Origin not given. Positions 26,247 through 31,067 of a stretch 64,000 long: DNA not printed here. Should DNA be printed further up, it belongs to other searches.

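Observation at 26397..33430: Seven-kb block of unassignable genes wedged between portal and scaffold, closed by the strongest terminator in the window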

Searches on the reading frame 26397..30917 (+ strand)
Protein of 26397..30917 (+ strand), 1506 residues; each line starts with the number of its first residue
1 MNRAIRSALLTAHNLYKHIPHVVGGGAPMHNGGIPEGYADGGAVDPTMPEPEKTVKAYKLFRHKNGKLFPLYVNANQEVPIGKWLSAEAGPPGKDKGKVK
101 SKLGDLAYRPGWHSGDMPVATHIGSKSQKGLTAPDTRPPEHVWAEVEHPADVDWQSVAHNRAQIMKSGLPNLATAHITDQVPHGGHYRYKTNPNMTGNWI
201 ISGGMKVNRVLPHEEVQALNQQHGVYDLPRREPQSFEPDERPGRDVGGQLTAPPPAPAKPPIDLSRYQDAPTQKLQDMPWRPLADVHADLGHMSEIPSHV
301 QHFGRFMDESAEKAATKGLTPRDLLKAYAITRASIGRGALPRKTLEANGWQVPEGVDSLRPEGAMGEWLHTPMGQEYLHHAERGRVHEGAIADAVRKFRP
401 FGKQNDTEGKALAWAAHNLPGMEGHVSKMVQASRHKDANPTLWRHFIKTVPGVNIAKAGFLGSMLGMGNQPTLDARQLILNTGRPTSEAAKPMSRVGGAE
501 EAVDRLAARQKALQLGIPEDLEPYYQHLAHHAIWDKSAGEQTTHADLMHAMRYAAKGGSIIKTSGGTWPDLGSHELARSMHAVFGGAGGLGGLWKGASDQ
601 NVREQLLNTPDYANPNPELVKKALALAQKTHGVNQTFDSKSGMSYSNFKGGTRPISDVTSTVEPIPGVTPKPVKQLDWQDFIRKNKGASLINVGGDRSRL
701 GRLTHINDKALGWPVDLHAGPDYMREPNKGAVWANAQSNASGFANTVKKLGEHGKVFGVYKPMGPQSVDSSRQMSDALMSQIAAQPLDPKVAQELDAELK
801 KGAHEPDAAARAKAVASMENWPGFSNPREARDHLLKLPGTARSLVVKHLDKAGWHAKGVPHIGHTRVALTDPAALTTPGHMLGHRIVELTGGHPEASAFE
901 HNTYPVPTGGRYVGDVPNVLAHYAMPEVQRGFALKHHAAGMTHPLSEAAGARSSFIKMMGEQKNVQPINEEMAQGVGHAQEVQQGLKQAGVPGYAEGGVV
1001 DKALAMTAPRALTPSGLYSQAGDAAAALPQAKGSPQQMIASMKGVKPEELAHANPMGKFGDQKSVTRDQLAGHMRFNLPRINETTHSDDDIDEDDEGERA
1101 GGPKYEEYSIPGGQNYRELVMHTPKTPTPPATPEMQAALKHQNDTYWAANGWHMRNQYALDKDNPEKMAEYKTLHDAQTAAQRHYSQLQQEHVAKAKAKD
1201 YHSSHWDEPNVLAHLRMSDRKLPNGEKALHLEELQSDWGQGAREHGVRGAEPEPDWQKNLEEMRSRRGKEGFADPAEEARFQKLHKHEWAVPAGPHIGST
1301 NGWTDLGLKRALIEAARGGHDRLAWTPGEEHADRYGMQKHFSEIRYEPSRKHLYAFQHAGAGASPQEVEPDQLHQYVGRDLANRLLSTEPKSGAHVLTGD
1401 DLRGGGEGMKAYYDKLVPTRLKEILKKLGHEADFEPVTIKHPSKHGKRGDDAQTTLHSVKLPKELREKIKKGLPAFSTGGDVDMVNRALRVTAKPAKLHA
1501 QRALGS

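Call 8: search_protein_families(library=pfam, proteins=[window:26397-30917:+], max_evalue=0.01)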
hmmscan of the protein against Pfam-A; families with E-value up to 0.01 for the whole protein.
window:26397-30917:+ (1506 aa): 0 families

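Call 9: search_protein_families(library=phrogs, proteins=[window:26397-30917:+], max_evalue=0.01)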
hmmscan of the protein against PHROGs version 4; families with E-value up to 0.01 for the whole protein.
window:26397-30917:+ (1506 aa): 3 families
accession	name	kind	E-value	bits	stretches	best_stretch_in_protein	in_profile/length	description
phrog_30118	-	unknown function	4.1e-60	203.5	1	55-233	7-184/194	-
phrog_12224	-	unknown function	1.9e-08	35.4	1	53-128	3-68/110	-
phrog_7348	-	lysis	0.0028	15.5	0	1199-1479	1804-2105/2564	endolysin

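Call 10: search_dna_similar(query=window:26397-30917:+, collection=phages, mode=protein, max_rows=30)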
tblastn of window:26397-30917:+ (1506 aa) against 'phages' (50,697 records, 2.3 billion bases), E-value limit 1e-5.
Records with a match: 4; places in all: 5; records where one place covers at least 80% of the query: 0.
Best place of each record, by identity: <60% 4.
By first word of the organism name: Caudoviricetes 1; Dolichospermum 1; Roseobacter 1; Phage 1.
By host as written in the record: - 2; Dolichospermum flos-aquae 1; Rhodobacteraceae bacterium FZCC0040 1.
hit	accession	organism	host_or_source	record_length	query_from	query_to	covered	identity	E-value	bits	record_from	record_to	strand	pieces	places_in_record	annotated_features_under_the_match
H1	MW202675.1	Caudoviricetes sp.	Manatee Spring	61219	264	1482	80%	39.9%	0e+0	774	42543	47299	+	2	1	hypothetical protein | type I restriction enzyme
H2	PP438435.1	Dolichospermum phage Dfl-JY45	Dolichospermum flos-aquae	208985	1109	1477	25%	27.7%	1e-21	109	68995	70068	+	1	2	hypothetical protein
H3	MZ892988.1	Roseobacter phage CRP-212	Rhodobacteraceae bacterium FZCC0040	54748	51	229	12%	43.6%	7e-37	159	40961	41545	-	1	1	hypothetical protein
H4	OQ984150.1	Phage C72C1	-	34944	687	917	15%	32.3%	1e-22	112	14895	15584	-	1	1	hypothetical protein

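Call 15: find_homologous_proteins(query=window:26397-30917:+, max_evalue=0.00001)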
Query window:26397-30917:+ (1506 aa): 902 proteins with E <= 0.00001 among 8000 candidates; the best 120 are listed.
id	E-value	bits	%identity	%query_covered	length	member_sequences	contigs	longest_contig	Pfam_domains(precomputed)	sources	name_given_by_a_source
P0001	0.0e+0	2786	100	81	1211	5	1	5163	-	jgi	jgi:hypothetical protein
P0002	0.0e+0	1096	48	26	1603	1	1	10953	PF18760.8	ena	-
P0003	1.3e-294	999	48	50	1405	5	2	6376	-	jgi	jgi:hypothetical protein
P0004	5.2e-270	918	41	49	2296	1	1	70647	PF18760.8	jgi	jgi:hypothetical protein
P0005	3.4e-269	915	45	50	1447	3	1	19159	-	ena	-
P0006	2.6e-267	909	90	15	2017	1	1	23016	PF23802.2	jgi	jgi:hypothetical protein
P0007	1.1e-262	893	47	50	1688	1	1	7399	-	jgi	-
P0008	1.1e-262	893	47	50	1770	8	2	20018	-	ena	-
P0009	6.3e-258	878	45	50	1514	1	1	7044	PF18760.8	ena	-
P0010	7.9e-258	877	47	50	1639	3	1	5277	-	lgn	-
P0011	1.0e-256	874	45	49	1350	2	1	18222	-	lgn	-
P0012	5.6e-256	871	45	49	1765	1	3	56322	-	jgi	-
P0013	1.9e-249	849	43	48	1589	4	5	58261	-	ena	-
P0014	2.8e-246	839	54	20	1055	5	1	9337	-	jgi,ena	-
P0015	9.3e-245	834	44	49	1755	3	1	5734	PF18760.8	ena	-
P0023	1.9e-218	747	58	14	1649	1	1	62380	PF18814.7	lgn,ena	-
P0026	4.3e-209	716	42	48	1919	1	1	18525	PF18760.8,PF18823.7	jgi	-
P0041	3.9e-193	663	48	49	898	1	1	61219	PF18823.7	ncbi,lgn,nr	ncbi:type I restriction enzyme [Caudoviricetes sp.]|nr:type I restriction enzyme [Caudoviricetes sp.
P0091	3.0e-172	594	36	43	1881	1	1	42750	PF14284.12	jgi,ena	jgi:hypothetical protein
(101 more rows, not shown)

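Call 16: search_solved_structures(query=window:26397-30917:+, max_evalue=1)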
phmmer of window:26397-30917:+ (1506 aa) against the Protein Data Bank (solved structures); distinct sequences matched with E-value up to 1: 0.

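Call 19: search_protein_families(library=pfam, proteins=[P0041, P0002, P0006, P0023, P0026, P0091], max_evalue=0.001)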
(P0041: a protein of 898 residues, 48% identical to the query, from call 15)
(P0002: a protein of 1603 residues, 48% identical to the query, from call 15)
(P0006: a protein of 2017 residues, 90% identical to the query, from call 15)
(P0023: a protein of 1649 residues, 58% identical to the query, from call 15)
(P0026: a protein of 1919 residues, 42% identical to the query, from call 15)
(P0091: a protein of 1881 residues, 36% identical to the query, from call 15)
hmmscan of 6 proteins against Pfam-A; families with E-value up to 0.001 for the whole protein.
P0041 (898 aa): 1 family
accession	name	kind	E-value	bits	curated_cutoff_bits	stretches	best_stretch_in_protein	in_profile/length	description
PF18823.6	InPase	-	2.4e-47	160.6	26.8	1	734-865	1-135/135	Inorganic Pyrophosphatase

P0002 (1603 aa): 1 family
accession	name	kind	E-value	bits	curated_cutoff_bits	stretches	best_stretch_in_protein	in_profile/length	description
PF18760.7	ART-PolyVal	-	1.9e-15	58.3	31.2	1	60-222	1-139/140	ADP-Ribosyltransferase in polyvalent proteins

P0006 (2017 aa): 1 family
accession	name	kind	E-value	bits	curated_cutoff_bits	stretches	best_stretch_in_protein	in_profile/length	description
PF23802.1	DUF7178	-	2e-14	54.4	27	1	383-475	22-112/193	Family of unknown function (DUF7178)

P0023 (1649 aa): 1 family
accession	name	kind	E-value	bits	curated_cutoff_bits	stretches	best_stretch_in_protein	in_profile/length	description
PF18814.6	PBECR5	-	1e-11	45.6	25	1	698-795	20-118/239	phage-Barnase-EndoU-ColicinE5/D-RelE like nuclease5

P0026 (1919 aa): 2 families
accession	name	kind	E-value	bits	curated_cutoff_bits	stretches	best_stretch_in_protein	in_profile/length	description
PF18823.6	InPase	-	5.9e-50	169.1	26.8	1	1758-1894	1-135/135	Inorganic Pyrophosphatase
PF18760.7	ART-PolyVal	-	1.5e-09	39.2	31.2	1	3-171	1-140/140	ADP-Ribosyltransferase in polyvalent proteins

P0091 (1881 aa): 1 family
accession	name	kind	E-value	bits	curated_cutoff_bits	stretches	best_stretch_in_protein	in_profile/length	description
PF14284.11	PcfJ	-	1.3e-08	35.2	25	1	732-801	75-140/147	PcfJ-like protein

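Call 34: find_encoding_contigs(protein=P0023, flank=10000, max_places=2)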
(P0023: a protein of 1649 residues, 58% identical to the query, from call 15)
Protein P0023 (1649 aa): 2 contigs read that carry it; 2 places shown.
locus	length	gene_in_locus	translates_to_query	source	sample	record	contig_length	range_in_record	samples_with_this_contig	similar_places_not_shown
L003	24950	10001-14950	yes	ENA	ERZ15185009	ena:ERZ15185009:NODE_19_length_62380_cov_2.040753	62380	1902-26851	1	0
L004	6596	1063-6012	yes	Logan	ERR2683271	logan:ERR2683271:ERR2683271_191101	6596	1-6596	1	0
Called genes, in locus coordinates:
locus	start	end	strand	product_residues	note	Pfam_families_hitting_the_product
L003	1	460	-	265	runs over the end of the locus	PF26125:AcrVA2-like (weak)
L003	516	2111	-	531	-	PF00580:UvrD-helicase, PF13245:AAA_19, PF13604:AAA_30 (weak), PF13361:UvrD_C, PF13538:UvrD_C_2 (weak)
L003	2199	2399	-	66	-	-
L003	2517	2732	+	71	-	-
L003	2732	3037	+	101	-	PF10073:GapR_DNA-bd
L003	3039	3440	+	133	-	-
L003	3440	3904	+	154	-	-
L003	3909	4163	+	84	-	-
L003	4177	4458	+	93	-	-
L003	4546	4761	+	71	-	-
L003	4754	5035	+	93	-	-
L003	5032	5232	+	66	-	-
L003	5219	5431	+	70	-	-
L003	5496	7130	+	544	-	PF17289:Terminase_6C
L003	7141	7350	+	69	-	-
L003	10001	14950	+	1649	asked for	PF18814:PBECR5 (weak)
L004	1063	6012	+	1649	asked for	PF18814:PBECR5 (weak)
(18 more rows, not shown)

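Call 35: find_encoding_contigs(protein=P0012, flank=10000, max_places=2)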
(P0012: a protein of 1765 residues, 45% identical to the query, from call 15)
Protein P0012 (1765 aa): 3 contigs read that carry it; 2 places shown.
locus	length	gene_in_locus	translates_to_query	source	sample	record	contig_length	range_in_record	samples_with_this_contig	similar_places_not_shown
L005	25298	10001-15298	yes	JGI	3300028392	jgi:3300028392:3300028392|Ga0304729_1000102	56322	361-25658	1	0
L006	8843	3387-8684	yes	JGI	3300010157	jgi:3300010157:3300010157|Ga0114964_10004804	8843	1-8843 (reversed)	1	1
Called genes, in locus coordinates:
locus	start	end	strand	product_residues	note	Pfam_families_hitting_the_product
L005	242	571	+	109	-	PF11753:DUF3310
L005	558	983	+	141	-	PF02557:VanY, PF13539:Peptidase_M15_4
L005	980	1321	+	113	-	-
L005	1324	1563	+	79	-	PF23978:DUF7303 (weak)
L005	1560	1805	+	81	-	PF10073:GapR_DNA-bd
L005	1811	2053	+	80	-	-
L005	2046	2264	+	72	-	-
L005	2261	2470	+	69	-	-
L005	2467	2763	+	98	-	-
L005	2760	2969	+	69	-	-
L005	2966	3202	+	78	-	-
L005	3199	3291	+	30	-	-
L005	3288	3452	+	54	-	-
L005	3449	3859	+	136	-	PF24579:PDDEXK_14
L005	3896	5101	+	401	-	PF00145:DNA_methylase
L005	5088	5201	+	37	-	-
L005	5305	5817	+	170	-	-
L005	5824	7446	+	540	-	-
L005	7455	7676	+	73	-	-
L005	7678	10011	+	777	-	PF23899:SU10_portal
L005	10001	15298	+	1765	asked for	-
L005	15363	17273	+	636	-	-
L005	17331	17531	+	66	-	-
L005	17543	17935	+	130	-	PF00166:Cpn10 (weak)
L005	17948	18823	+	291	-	-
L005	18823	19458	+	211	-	-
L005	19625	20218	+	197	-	-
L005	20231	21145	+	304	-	PF25209:Phage_capsid_4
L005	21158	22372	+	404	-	-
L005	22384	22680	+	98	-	-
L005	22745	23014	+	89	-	PF19846:DUF6321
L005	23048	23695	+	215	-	-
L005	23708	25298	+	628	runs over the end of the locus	-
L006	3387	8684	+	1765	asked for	-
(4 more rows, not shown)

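Call 53: get_annotated_region(hit=H3, flank=6000)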
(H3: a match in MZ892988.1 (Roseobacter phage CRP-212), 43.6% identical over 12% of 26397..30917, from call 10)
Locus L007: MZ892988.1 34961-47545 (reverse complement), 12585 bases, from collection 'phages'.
description: Roseobacter phage CRP-212, complete genome.
organism: Roseobacter phage CRP-212 (NCBI taxid 2873405)
taxonomy: Viruses; Duplodnaviria; Heunggongvirae; Uroviricota; Caudoviricetes
host: Rhodobacteraceae bacterium FZCC0040; source: seawater; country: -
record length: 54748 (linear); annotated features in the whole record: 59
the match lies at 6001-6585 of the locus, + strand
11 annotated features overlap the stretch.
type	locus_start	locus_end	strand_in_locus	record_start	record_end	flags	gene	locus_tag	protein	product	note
CDS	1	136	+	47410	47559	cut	-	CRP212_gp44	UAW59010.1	hypothetical protein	-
CDS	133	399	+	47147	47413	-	-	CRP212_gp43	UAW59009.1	hypothetical protein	-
CDS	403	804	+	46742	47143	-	-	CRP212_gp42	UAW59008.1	putative terminase small subunit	-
CDS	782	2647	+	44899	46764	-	-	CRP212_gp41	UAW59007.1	terminase large subunit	-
CDS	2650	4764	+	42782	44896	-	-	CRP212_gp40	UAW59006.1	putative portal protein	-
CDS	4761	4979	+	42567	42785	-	-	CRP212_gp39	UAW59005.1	hypothetical protein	-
CDS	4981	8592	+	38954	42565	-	-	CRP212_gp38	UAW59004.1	hypothetical protein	-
CDS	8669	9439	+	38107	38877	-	-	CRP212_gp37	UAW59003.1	hypothetical protein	-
CDS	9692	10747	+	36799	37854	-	-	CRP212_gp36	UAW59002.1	putative coat protein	-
CDS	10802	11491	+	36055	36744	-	-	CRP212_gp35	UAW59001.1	putative tail structure protein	-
CDS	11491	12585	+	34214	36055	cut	-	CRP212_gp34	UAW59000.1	putative tail structure protein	-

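Call 54: get_annotated_region(hit=H4, flank=6000)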
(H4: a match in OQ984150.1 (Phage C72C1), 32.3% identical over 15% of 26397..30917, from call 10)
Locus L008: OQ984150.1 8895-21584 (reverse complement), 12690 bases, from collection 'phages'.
description: Phage C72C1, complete genome.
organism: Phage C72C1 (NCBI taxid 3053736)
taxonomy: Viruses; Duplodnaviria; Heunggongvirae; Uroviricota; Caudoviricetes
host: -; source: -; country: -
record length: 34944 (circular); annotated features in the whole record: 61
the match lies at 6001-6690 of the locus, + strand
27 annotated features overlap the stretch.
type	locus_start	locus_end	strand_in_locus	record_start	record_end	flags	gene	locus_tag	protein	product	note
CDS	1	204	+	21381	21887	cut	-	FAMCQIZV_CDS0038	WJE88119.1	hypothetical protein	-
CDS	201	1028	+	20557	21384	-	-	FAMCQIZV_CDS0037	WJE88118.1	replication initiation protein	-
CDS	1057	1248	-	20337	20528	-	-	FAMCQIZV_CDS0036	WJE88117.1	hypothetical protein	-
CDS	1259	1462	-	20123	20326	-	-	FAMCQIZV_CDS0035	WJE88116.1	hypothetical protein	-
CDS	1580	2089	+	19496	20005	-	-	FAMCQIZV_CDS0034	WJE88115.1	terminase small subunit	-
CDS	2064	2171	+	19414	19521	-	-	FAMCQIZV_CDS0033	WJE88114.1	hypothetical protein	-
CDS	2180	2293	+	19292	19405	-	-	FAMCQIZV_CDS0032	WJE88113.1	hypothetical protein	-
CDS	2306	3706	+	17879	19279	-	-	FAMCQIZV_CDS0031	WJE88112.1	hypothetical protein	-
CDS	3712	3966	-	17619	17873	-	-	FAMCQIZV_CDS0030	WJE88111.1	hypothetical protein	-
CDS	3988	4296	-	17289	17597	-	-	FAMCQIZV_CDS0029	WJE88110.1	hypothetical protein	-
CDS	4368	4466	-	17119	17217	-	-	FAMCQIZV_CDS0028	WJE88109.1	hypothetical protein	-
CDS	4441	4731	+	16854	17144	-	-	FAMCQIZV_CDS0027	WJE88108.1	hypothetical protein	-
CDS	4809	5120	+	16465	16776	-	-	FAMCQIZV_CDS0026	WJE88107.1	hypothetical protein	-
CDS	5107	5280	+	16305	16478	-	-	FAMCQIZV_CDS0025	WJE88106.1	hypothetical protein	-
CDS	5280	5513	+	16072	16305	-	-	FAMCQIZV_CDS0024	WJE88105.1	hypothetical protein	-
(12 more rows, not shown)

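Call 99: search_protein_families(library=ncbifam, proteins=[window:26397-30917:+], max_evalue=0.01)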
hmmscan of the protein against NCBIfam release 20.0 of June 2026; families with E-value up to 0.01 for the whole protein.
window:26397-30917:+ (1506 aa): 0 families
